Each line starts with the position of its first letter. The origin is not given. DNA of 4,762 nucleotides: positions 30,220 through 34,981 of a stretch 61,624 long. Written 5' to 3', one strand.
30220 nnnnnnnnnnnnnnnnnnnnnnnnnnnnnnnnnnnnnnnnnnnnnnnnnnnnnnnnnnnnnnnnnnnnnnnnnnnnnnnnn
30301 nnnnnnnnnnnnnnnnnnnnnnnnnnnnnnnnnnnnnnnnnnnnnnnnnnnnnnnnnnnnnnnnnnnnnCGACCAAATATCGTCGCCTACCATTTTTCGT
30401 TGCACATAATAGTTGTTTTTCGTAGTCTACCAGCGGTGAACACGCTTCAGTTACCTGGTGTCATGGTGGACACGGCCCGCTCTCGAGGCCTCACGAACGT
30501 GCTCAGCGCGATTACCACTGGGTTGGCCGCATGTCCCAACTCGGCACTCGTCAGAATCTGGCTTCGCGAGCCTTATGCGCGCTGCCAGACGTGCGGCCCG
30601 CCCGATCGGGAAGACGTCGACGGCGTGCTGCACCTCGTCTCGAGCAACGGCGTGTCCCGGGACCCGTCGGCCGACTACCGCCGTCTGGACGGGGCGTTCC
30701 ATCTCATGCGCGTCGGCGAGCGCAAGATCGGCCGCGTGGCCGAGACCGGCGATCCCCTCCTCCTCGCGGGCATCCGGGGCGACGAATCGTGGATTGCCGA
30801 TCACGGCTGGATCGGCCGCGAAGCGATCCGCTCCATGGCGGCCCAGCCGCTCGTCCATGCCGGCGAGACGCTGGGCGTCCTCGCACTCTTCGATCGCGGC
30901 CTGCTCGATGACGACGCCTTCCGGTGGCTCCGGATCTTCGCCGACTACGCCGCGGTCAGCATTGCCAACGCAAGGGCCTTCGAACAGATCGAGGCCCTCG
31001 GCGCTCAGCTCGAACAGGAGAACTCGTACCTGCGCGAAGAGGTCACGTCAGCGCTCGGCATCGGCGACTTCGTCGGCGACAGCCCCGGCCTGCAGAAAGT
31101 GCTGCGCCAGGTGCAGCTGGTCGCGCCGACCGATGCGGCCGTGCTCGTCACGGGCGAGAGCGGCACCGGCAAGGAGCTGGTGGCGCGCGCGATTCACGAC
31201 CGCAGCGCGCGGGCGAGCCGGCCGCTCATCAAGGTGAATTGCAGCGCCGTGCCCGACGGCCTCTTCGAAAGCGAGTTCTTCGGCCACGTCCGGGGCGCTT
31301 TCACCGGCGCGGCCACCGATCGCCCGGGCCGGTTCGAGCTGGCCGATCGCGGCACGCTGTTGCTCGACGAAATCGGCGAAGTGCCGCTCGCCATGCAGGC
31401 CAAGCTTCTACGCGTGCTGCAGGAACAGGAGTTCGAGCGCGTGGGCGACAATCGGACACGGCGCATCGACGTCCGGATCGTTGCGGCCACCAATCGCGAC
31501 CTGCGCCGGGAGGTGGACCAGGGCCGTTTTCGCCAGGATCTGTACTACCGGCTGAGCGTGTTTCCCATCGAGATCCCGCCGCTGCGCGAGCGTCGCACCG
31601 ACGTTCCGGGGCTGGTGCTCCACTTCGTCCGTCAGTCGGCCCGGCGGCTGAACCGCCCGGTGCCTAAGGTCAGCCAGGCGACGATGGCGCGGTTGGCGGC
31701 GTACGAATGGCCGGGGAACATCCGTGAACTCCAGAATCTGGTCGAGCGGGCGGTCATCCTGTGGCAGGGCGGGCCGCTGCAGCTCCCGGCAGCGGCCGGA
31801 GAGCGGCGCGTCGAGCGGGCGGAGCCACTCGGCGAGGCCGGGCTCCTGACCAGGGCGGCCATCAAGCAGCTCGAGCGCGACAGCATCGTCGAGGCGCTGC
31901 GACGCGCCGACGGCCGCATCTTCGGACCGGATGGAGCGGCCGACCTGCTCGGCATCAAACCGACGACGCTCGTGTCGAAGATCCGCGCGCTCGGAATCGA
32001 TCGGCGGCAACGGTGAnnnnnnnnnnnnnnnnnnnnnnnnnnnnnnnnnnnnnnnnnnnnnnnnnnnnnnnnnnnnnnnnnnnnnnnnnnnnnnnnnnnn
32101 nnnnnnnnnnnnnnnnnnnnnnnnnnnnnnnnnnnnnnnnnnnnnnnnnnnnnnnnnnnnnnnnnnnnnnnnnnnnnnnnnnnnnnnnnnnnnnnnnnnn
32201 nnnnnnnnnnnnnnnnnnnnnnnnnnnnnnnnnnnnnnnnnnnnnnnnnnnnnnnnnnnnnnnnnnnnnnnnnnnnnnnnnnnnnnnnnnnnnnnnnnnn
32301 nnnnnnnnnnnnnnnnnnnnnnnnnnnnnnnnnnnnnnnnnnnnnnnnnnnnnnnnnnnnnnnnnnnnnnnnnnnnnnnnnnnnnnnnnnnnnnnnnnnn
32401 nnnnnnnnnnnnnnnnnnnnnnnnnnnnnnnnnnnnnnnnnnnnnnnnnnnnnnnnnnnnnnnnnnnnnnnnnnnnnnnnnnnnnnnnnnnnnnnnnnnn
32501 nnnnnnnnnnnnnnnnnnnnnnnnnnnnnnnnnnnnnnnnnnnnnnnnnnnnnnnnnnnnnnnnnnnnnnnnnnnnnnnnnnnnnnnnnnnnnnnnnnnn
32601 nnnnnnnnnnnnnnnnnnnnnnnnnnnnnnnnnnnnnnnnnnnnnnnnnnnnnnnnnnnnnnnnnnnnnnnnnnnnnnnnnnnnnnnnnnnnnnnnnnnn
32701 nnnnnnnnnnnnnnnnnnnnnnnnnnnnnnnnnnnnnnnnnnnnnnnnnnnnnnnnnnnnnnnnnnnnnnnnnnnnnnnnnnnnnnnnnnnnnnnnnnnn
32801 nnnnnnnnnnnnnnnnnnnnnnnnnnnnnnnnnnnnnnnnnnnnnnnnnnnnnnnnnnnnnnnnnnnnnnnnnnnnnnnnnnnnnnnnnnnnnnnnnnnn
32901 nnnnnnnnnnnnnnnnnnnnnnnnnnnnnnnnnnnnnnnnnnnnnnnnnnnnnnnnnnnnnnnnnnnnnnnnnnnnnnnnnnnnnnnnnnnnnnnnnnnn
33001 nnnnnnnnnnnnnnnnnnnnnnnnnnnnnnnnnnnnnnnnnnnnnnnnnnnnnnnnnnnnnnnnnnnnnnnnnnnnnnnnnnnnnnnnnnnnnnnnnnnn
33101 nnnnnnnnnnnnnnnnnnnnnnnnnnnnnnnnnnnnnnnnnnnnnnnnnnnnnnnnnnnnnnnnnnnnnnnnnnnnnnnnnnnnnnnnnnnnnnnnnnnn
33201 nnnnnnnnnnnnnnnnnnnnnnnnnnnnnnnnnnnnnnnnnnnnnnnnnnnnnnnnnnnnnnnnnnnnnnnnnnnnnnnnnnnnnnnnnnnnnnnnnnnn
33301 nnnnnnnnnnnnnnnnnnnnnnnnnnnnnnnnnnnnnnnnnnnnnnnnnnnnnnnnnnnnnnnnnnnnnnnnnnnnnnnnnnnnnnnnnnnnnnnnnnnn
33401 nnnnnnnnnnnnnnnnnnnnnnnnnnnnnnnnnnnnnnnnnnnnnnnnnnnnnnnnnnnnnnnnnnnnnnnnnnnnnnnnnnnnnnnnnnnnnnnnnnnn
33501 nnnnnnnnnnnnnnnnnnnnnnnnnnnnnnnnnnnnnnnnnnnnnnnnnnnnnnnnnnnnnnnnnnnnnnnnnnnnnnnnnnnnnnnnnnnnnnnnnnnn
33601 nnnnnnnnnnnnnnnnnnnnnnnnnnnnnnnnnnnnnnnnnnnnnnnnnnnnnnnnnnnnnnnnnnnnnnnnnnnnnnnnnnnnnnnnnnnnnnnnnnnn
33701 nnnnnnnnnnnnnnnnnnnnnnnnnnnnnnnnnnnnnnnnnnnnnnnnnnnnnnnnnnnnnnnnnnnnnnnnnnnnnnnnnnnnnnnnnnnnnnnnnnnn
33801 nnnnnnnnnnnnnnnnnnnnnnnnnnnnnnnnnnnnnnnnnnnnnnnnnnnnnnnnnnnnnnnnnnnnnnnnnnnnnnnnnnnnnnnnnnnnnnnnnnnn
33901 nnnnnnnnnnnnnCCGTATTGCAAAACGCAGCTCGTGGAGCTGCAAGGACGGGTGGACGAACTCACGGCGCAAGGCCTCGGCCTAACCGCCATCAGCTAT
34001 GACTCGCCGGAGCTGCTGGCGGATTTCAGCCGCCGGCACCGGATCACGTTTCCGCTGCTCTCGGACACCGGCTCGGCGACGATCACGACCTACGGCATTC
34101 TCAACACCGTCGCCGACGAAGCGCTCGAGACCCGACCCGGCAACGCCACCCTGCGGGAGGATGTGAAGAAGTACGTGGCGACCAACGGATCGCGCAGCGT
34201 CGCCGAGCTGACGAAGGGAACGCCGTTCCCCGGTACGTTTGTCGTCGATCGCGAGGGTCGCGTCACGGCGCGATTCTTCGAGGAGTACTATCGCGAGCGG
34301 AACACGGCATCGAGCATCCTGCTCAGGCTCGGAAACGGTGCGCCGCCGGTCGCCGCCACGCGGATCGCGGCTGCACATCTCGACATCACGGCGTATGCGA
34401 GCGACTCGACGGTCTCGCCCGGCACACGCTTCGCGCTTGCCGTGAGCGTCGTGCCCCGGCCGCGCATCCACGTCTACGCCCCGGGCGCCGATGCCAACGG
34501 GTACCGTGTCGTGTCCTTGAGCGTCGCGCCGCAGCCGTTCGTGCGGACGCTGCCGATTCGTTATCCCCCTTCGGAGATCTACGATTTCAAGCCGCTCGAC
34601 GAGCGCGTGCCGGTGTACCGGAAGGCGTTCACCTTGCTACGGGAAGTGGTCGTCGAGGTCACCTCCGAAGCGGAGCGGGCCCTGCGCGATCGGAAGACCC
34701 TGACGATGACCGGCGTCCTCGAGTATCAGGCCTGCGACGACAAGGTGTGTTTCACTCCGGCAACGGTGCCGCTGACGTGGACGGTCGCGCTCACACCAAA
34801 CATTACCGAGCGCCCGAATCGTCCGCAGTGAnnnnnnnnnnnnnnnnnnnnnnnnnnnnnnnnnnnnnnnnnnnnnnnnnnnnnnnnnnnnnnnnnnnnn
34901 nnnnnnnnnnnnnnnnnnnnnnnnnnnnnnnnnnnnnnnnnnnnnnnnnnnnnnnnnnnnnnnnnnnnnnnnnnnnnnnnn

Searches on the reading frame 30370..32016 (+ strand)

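Call 38: search_protein_families(library=pfam, proteins=[window:30370-32016:+], max_evalue=0.001)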
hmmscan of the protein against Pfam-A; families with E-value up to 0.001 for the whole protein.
window:30370-32016:+ (548 aa): 9 families
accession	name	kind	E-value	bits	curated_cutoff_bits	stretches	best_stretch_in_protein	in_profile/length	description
PF00158.32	Sigma54_activat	-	1.6e-71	239.8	20.2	1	235-401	2-168/168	Sigma-54 interaction domain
PF25601.1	AAA_lid_14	-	1.6e-21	76.3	27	1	406-471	1-66/87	AAA+ ATPase lid domain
PF14532.12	Sigma54_activ_2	-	3.1e-20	73.3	25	1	235-405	1-138/138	Sigma-54 interaction domain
PF01590.32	GAF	-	8.9e-11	42.9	22.4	1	83-198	29-133/133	GAF domain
PF13185.12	GAF_2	-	2.2e-10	41.3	28.6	1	85-198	23-135/136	GAF domain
PF00004.35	AAA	-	1.2e-05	26.2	21.2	1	258-388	1-124/131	ATPase family associated with various cellular activities (AAA)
PF02954.25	HTH_8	-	1.9e-05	24.8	22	1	498-540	2-41/42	Bacterial regulatory protein, Fis family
PF07728.20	AAA_5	-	4.3e-05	24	22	1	258-377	2-124/139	AAA domain (dynein-related subfamily)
PF01078.27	Mg_chelatase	-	0.00037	20.4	20.3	0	313-375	93-157/207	Magnesium chelatase, subunit ChlI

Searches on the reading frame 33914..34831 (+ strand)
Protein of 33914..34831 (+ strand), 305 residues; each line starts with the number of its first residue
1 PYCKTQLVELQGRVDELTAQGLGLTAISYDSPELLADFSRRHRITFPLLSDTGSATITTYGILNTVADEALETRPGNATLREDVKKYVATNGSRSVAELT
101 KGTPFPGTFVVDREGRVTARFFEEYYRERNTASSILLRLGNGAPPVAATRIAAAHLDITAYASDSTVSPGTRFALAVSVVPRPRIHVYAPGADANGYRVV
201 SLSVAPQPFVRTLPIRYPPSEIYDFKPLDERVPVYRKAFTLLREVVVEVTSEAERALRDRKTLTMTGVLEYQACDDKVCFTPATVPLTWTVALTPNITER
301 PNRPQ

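Call 38: search_protein_families(library=pfam, proteins=[window:33914-34831:+], max_evalue=0.001)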
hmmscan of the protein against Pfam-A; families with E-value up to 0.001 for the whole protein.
window:33914-34831:+ (305 aa): 4 families
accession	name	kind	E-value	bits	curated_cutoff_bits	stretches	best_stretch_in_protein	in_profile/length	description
PF00578.27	AhpC-TSA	-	7.5e-16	58.6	26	1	1-119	39-123/124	AhpC/TSA family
PF08534.16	Redoxin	-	1.2e-05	25.6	26.6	0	1-63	42-105/148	Redoxin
PF13911.12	AhpC-TSA_2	-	7.5e-05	23.5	27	1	10-123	2-112/114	AhpC/TSA antioxidant enzyme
PF11412.14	DsbD_N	-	9.4e-05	22.9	25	1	167-284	15-112/119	Thiol:disulfide interchange protein DsbD, N-terminal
